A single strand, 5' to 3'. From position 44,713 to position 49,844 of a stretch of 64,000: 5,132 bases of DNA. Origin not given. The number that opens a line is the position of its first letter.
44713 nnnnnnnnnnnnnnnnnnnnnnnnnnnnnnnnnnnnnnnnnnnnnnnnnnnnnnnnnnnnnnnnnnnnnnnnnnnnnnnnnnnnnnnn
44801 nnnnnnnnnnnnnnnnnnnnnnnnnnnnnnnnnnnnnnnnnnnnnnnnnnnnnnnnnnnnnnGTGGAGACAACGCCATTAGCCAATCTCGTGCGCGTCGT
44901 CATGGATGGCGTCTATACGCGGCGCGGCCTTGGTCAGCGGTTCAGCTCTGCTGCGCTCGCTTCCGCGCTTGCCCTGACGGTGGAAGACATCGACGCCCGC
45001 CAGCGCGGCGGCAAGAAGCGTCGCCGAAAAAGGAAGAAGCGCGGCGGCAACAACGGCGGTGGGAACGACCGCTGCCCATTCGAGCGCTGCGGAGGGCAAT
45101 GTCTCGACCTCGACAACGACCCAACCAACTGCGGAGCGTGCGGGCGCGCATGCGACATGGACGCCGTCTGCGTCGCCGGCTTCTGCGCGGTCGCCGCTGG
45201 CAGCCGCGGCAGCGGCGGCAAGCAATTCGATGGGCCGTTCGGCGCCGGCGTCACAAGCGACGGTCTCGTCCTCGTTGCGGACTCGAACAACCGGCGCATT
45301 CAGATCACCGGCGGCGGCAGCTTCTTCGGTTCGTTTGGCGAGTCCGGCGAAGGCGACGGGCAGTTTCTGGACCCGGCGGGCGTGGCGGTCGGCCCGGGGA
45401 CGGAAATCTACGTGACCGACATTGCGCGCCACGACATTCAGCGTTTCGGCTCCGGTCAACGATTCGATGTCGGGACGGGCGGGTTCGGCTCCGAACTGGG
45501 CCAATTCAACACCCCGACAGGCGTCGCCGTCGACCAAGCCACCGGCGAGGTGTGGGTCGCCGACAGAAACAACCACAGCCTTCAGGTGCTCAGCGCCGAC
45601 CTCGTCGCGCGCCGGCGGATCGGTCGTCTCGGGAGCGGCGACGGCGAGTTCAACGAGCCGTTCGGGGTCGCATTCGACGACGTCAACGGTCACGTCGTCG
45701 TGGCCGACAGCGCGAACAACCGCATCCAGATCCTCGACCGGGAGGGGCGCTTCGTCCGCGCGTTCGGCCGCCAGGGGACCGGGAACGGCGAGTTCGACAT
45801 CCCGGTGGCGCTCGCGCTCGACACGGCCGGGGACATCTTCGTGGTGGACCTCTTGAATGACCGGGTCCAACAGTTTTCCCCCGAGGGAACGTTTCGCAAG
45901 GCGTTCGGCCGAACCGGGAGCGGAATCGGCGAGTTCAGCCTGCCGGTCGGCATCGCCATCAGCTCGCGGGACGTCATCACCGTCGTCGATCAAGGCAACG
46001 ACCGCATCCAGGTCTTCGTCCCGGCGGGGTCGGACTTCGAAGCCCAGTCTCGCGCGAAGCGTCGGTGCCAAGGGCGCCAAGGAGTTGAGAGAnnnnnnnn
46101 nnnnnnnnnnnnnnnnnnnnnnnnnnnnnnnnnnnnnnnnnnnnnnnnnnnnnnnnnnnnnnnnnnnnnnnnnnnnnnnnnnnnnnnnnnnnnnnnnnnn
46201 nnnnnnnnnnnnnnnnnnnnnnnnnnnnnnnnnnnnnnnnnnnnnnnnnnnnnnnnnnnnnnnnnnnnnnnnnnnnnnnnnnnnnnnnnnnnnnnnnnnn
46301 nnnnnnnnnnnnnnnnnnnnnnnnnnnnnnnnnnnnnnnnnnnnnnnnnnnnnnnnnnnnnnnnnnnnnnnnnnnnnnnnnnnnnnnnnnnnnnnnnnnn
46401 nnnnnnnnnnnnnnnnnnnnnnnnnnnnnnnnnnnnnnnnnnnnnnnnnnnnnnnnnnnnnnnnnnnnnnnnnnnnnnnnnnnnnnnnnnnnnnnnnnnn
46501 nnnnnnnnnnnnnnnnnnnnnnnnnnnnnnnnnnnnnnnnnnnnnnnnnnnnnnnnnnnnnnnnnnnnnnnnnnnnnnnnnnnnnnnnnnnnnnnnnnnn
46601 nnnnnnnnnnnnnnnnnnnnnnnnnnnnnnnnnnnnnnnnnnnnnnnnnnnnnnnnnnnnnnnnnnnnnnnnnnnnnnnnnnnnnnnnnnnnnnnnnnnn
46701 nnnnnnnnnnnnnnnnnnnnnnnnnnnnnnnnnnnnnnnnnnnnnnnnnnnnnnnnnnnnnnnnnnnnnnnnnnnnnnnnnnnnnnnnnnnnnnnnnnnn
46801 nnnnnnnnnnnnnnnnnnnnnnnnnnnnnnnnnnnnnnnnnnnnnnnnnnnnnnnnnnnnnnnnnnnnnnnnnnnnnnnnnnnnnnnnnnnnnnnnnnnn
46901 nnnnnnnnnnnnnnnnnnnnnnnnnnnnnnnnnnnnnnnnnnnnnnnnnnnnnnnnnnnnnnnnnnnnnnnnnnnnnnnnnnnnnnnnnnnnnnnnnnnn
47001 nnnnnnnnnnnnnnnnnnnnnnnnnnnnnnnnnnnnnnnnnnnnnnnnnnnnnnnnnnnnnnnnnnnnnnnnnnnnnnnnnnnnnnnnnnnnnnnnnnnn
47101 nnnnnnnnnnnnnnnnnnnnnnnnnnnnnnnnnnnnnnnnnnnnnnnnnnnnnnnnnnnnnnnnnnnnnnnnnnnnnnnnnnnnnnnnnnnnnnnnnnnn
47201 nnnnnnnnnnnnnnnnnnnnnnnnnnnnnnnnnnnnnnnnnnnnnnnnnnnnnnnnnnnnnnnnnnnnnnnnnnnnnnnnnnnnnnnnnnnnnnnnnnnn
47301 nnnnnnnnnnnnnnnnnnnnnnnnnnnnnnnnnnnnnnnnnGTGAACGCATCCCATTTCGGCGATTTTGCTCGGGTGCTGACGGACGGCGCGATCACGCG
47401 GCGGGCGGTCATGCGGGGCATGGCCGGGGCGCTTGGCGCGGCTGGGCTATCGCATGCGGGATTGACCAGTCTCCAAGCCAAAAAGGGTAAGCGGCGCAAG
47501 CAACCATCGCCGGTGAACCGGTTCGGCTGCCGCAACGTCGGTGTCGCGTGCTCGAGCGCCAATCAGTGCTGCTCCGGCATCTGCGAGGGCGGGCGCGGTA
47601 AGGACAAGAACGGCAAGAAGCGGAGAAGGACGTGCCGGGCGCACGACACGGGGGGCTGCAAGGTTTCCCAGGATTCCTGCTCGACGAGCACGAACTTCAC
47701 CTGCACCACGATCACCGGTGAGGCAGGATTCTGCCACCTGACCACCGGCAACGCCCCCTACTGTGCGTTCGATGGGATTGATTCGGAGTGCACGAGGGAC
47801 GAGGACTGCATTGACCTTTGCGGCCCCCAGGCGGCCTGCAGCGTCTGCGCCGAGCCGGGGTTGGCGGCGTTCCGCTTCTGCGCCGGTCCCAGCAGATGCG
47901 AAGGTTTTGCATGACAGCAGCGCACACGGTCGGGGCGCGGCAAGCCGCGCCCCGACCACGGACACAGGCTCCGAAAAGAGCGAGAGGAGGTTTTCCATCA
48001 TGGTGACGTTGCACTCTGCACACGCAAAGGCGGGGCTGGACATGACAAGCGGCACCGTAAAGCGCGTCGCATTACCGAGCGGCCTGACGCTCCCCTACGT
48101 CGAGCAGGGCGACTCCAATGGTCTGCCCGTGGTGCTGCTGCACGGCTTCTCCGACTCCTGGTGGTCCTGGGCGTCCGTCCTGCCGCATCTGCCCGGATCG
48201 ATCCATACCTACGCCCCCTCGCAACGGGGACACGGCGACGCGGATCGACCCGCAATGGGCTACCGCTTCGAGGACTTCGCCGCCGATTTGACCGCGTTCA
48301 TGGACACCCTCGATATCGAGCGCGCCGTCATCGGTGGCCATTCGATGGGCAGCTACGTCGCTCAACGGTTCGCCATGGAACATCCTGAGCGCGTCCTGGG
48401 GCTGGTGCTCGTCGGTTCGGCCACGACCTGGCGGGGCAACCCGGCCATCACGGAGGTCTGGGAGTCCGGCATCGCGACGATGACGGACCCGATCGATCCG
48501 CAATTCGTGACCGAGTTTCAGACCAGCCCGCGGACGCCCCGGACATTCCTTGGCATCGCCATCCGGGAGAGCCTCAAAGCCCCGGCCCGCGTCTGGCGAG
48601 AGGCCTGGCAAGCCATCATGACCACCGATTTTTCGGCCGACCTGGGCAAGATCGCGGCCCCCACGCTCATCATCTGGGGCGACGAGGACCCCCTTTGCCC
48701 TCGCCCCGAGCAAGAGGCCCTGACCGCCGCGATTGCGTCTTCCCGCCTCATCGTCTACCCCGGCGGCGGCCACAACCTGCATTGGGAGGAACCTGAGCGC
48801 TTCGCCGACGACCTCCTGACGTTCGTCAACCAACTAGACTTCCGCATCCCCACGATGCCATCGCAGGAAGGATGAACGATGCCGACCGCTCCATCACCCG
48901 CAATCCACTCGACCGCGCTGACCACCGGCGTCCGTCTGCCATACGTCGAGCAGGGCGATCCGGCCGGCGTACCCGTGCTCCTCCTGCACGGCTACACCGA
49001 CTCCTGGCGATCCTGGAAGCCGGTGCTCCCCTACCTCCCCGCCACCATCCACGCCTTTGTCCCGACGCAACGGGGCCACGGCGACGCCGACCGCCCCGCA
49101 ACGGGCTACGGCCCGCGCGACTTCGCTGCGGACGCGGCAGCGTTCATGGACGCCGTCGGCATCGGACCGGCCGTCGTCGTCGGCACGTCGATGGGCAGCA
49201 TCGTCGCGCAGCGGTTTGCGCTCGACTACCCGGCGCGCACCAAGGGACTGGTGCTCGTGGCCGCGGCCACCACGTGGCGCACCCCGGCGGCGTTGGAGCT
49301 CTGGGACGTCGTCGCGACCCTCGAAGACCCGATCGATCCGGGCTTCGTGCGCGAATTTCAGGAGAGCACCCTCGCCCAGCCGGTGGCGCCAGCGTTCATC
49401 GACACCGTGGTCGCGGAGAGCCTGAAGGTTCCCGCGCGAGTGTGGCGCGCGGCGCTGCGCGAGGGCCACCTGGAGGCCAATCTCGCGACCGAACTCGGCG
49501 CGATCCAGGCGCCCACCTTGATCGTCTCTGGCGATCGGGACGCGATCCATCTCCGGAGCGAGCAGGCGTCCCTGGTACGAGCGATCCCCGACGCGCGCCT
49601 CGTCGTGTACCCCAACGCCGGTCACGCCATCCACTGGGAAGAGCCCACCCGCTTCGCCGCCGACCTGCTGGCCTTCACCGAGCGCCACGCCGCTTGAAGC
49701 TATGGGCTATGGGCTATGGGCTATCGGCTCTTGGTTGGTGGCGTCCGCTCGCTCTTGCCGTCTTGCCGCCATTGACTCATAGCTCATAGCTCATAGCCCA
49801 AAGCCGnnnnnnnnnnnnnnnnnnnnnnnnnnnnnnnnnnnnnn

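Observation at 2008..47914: Eleven unrelated proteins share one export design: RR leader, AxA-type site, then a polycationic K/R/N/G tail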

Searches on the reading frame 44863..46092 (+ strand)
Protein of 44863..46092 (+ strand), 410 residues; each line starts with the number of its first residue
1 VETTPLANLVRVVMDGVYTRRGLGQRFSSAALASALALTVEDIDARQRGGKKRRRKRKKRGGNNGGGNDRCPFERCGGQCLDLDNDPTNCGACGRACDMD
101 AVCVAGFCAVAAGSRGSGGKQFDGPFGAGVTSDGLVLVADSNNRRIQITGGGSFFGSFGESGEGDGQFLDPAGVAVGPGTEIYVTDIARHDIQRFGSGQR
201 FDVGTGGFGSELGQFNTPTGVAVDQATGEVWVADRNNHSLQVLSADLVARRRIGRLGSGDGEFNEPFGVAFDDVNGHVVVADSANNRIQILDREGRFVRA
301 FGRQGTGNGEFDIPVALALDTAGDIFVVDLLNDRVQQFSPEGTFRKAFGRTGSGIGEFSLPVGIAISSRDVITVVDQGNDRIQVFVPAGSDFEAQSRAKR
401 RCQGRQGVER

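Call 4: search_protein_families(library=pfam, proteins=[window:44863-46092:+], max_evalue=0.01)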
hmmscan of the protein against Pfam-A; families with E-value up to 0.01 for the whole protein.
window:44863-46092:+ (410 aa): 5 families
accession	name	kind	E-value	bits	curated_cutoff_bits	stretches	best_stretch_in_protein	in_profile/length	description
PF01436.27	NHL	-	5.5e-35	118.1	20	4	215-242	1-27/28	NHL repeat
PF17170.10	DUF5128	-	7.1e-14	52.2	22.9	2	273-338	51-117/321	6-bladed beta-propeller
PF04885.19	Stig1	-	4.3e-06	27.5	24.1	1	63-110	35-84/85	Stigma-specific STIG1-like protein family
PF08450.18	SGL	-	0.00036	20.7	26.3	0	268-344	138-216/246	SMP-30/Gluconolactonase/LRE-like region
PF01731.26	Arylesterase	-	0.0066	17.1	21.3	0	214-243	52-81/86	Arylesterase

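Call 5: search_protein_families(library=ncbifam, proteins=[window:44863-46092:+], max_evalue=0.01)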
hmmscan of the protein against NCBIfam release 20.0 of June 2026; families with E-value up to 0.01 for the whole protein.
window:44863-46092:+ (410 aa): 5 families
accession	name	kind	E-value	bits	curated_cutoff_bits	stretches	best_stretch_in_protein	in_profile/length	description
NF035926.1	scyF_NHL_VPEP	equivalog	2.3e-53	181.7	350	3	168-303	151-285/376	scytonemin biosynthesis PEP-CTERM protein ScyF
NF041328.1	C_rich_MXAN6577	subfamily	1.2e-08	35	100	1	74-119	26-71/145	MXAN_6577-like cysteine-rich protein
NF047780.1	LIC12708_fam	subfamily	3e-06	26.4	150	0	285-328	155-198/391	LIC_12708 family protein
NF033206.1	ScyE_fam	subfamily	0.00045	19.8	80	0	168-236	252-321/333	ScyD/ScyE family protein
TIGR03866.1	PQQ_ABC_repeats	subfamily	0.0079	15.3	287.3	0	222-298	5-75/310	PQQ-dependent catabolism-associated beta-propeller protein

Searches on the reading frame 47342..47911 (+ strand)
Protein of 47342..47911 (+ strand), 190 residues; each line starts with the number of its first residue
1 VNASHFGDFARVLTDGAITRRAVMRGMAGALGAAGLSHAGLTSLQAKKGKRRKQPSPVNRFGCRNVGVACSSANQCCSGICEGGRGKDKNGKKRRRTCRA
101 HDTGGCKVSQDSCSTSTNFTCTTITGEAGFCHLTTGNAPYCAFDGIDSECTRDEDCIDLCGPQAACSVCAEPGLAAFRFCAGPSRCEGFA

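Call 4: search_protein_families(library=pfam, proteins=[window:47342-47911:+], max_evalue=0.01)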
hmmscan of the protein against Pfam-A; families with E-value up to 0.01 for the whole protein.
window:47342-47911:+ (190 aa): 0 families

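Call 5: search_protein_families(library=ncbifam, proteins=[window:47342-47911:+], max_evalue=0.01)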
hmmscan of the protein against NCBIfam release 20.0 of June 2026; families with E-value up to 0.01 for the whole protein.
window:47342-47911:+ (190 aa): 0 families

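Call 39: find_related_loci(query=A4, collection=metagenome_contigs, flank=10000)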
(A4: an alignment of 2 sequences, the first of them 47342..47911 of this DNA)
Query A4 (190 aa) in metagenome_contigs; peptide patterns used: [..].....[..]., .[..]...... (x = any residue, [..] = any of these).
229 stretches matched a pattern; 11 encode a relative of the query (tblastn E <= 1e-3); 11 distinct loci.
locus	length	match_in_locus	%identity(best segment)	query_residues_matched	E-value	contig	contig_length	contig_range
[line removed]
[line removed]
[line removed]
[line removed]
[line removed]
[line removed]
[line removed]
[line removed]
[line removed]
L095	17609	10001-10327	28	1-84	3e-6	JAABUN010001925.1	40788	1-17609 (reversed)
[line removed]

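Call 72: search_dna_similar(query=window:47342-47911:+, collection=plasmids, mode=protein, max_evalue=0.01, max_rows=15)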
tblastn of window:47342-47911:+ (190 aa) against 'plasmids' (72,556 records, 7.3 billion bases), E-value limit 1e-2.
No match.

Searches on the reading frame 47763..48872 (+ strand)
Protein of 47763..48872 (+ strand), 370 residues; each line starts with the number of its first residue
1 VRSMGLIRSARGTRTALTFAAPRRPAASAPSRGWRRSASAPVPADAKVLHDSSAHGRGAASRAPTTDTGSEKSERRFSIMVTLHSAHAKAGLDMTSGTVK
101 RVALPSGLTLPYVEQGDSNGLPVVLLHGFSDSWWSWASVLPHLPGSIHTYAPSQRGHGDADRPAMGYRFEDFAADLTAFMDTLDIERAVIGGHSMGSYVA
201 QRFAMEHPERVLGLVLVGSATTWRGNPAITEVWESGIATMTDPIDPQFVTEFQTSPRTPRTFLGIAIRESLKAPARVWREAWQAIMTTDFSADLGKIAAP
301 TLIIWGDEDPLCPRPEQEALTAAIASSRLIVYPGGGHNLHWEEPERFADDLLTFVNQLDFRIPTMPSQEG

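Call 49: search_protein_families(library=pfam, proteins=[window:47763-48872:+], max_evalue=0.001)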
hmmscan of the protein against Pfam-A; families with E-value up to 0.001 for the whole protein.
window:47763-48872:+ (370 aa): 8 families
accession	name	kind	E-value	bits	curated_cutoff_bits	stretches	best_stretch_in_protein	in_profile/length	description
PF00561.26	Abhydrolase_1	-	2.5e-37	129.3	25.8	2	122-224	2-103/245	alpha/beta hydrolase fold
PF12697.13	Abhydrolase_6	-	2.1e-29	104.2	26.3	1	123-349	1-216/217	Alpha/beta hydrolase family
PF12146.15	Hydrolase_4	-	1.9e-24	86.7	27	1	123-343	7-238/239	Serine aminopeptidase, S33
PF03096.20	Ndr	-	2.1e-08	33.7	23.3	1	169-221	82-134/283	Ndr family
PF20408.4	Abhydrolase_11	-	1.9e-05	25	27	0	176-218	64-106/193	Alpha/beta hydrolase domain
PF12695.13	Abhydrolase_5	-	3.2e-05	24.2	27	1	181-219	52-89/164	Alpha/beta hydrolase family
PF00326.27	Peptidase_S9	-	0.00034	20.6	22.6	0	167-232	43-110/213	Prolyl oligopeptidase family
PF08386.16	Abhydrolase_4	-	0.00045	20.7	21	0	288-339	24-75/103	TAP-like protein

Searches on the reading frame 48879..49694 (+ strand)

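Call 49: search_protein_families(library=pfam, proteins=[window:48879-49694:+], max_evalue=0.001)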
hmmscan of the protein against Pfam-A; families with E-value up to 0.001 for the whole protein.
window:48879-49694:+ (272 aa): 4 families
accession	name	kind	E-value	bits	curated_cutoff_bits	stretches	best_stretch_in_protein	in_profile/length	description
PF00561.26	Abhydrolase_1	-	1.4e-28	100.6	25.8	1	32-256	2-245/245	alpha/beta hydrolase fold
PF12697.13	Abhydrolase_6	-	1.5e-26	94.9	26.3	1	33-261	1-216/217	Alpha/beta hydrolase family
PF12146.15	Hydrolase_4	-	1.1e-21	77.7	27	1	33-255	7-238/239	Serine aminopeptidase, S33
PF03096.20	Ndr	-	0.00077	18.7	23.3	0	83-131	86-134/283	Ndr family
